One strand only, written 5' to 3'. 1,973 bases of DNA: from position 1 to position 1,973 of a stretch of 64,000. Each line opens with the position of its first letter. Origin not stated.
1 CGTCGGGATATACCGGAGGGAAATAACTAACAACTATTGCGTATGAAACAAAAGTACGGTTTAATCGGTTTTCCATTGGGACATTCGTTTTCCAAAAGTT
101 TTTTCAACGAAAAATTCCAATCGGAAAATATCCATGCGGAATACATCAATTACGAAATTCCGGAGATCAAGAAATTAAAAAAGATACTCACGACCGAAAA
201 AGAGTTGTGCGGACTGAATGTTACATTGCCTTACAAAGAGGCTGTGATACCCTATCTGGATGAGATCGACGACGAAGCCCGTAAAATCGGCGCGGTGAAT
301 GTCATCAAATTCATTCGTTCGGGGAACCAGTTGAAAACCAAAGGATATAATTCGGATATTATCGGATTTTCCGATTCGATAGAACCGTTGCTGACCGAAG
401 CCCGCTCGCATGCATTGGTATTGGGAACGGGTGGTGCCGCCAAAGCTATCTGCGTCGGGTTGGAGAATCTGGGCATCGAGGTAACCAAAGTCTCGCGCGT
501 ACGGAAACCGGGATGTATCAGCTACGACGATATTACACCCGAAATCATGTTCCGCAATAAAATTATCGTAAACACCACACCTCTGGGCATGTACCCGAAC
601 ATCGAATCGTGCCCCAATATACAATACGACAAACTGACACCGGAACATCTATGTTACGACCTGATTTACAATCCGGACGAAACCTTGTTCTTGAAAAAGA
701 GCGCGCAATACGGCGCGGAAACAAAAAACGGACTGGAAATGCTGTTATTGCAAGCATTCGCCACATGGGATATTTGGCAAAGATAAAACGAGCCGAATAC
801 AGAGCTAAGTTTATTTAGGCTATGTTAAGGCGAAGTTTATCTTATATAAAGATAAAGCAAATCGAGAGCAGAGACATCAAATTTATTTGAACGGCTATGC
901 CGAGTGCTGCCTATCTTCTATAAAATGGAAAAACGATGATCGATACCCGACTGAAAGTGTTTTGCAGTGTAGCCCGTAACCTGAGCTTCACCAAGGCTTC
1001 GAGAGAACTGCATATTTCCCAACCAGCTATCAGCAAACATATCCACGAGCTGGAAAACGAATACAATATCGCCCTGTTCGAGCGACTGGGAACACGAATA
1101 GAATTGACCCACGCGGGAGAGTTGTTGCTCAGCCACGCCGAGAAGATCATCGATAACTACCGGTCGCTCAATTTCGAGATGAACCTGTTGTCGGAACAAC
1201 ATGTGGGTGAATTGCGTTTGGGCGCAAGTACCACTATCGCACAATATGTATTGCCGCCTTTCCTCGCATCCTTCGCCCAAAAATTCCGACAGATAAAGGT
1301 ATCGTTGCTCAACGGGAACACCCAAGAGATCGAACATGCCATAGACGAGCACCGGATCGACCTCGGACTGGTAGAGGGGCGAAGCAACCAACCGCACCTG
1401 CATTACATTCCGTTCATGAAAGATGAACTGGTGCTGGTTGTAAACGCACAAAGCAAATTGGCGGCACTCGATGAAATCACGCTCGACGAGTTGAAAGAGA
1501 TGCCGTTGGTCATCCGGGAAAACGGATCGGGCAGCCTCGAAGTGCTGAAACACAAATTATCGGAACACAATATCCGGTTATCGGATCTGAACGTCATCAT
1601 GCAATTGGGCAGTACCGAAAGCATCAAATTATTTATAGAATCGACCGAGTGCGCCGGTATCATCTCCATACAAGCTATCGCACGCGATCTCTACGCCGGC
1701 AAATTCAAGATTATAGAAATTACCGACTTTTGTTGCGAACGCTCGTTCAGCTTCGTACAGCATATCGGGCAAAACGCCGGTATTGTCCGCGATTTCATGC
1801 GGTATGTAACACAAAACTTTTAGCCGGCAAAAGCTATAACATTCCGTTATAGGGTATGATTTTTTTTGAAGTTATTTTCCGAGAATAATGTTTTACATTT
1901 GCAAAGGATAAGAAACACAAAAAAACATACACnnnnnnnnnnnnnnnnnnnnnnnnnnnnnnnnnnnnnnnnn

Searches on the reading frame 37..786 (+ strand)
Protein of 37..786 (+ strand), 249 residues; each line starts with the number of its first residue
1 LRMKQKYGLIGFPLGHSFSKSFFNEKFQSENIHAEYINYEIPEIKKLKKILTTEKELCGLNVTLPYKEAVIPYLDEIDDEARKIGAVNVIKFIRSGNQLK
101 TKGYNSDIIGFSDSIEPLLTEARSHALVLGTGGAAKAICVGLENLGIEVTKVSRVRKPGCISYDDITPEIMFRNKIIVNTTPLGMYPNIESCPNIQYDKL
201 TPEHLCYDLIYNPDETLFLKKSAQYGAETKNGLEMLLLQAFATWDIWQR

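Call 11: search_protein_families(library=pfam, proteins=[window:37-786:+])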
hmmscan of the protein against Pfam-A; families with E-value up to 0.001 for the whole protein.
window:37-786:+ (249 aa): 1 family
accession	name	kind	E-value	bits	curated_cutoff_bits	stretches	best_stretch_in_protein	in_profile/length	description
PF08501.16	Shikimate_dh_N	-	6.4e-23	81.2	27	1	9-90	1-83/83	Shikimate dehydrogenase substrate binding domain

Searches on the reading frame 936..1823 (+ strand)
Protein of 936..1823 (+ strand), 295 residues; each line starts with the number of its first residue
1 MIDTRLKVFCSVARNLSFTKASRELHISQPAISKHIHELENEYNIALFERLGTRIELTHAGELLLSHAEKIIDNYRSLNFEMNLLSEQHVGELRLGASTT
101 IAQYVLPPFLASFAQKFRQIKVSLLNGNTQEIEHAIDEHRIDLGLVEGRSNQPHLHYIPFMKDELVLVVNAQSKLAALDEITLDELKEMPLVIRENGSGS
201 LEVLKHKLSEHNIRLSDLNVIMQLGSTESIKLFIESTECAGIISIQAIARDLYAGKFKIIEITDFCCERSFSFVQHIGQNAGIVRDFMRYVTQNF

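Call 11: search_protein_families(library=pfam, proteins=[window:936-1823:+])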
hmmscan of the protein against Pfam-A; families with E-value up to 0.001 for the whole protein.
window:936-1823:+ (295 aa): 4 families
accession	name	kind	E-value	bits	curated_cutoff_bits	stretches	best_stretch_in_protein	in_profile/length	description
PF03466.25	LysR_substrate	-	2.6e-39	135.2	28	1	87-294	2-207/209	LysR substrate binding domain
PF00126.33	HTH_1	-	6.5e-21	74.5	26.6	1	5-62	3-60/60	Bacterial regulatory helix-turn-helix protein, lysR family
PF12849.12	PBP_like_2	-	8.4e-07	29.5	27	1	87-211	6-155/267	PBP superfamily domain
PF12727.12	PBP_like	-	3.6e-06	26.7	27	1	152-274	58-182/193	PBP superfamily domain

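Call 40: find_encoding_contigs(protein=window:936-1823:+, flank=1500, max_places=10)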
Protein window:936-1823:+ (295 aa): 21 contigs read that carry it; 8 places shown.
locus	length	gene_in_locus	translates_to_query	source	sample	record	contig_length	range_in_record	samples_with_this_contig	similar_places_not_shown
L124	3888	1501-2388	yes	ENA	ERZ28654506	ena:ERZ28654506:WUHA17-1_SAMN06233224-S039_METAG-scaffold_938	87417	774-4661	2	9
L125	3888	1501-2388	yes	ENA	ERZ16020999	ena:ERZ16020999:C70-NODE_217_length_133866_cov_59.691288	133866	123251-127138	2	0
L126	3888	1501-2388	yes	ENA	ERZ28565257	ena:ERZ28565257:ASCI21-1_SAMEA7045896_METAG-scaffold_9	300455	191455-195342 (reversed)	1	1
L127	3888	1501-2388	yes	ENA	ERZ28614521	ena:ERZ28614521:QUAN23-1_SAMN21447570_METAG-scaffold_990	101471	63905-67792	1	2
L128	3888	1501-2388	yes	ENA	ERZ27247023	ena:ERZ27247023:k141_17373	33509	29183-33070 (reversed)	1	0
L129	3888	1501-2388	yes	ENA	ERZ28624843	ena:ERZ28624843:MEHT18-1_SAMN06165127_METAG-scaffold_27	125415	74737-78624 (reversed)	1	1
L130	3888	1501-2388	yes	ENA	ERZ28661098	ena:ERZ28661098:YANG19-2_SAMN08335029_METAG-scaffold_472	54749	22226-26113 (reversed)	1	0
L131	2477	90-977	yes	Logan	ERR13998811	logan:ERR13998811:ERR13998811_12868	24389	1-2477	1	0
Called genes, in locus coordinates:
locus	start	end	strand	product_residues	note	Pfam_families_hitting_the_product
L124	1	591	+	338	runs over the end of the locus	PF25594:GldB_lipo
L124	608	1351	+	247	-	PF08501:Shikimate_dh_N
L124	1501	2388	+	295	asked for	PF00126:HTH_1, PF03466:LysR_substrate, PF12849:PBP_like_2 (weak), PF12727:PBP_like (weak)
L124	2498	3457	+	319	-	PF03601:Cons_hypoth698, PF03812:KdgT (weak)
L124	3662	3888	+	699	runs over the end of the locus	PF13567:DUF4131, PF03772:Competence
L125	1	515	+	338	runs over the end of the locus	PF25594:GldB_lipo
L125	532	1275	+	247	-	PF08501:Shikimate_dh_N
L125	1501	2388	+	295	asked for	PF00126:HTH_1, PF03466:LysR_substrate, PF12849:PBP_like_2 (weak), PF12727:PBP_like (weak)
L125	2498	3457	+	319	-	PF03601:Cons_hypoth698, PF03812:KdgT (weak)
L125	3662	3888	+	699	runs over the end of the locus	PF13567:DUF4131, PF03772:Competence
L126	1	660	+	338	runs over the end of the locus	PF25594:GldB_lipo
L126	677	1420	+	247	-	PF08501:Shikimate_dh_N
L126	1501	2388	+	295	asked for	PF00126:HTH_1, PF03466:LysR_substrate, PF12849:PBP_like_2 (weak), PF12727:PBP_like (weak)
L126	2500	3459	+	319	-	PF03601:Cons_hypoth698, PF03812:KdgT (weak)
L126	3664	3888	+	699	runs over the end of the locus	PF13567:DUF4131, PF03772:Competence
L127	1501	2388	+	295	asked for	PF00126:HTH_1, PF03466:LysR_substrate, PF12849:PBP_like_2 (weak), PF12727:PBP_like (weak)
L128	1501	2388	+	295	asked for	PF00126:HTH_1, PF03466:LysR_substrate, PF12849:PBP_like_2 (weak), PF12727:PBP_like (weak)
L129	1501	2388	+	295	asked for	PF00126:HTH_1, PF03466:LysR_substrate, PF12849:PBP_like_2 (weak), PF12727:PBP_like (weak)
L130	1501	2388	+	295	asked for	PF00126:HTH_1, PF03466:LysR_substrate, PF12849:PBP_like_2 (weak), PF12727:PBP_like (weak)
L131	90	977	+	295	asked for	PF00126:HTH_1, PF03466:LysR_substrate, PF12849:PBP_like_2 (weak), PF12727:PBP_like (weak)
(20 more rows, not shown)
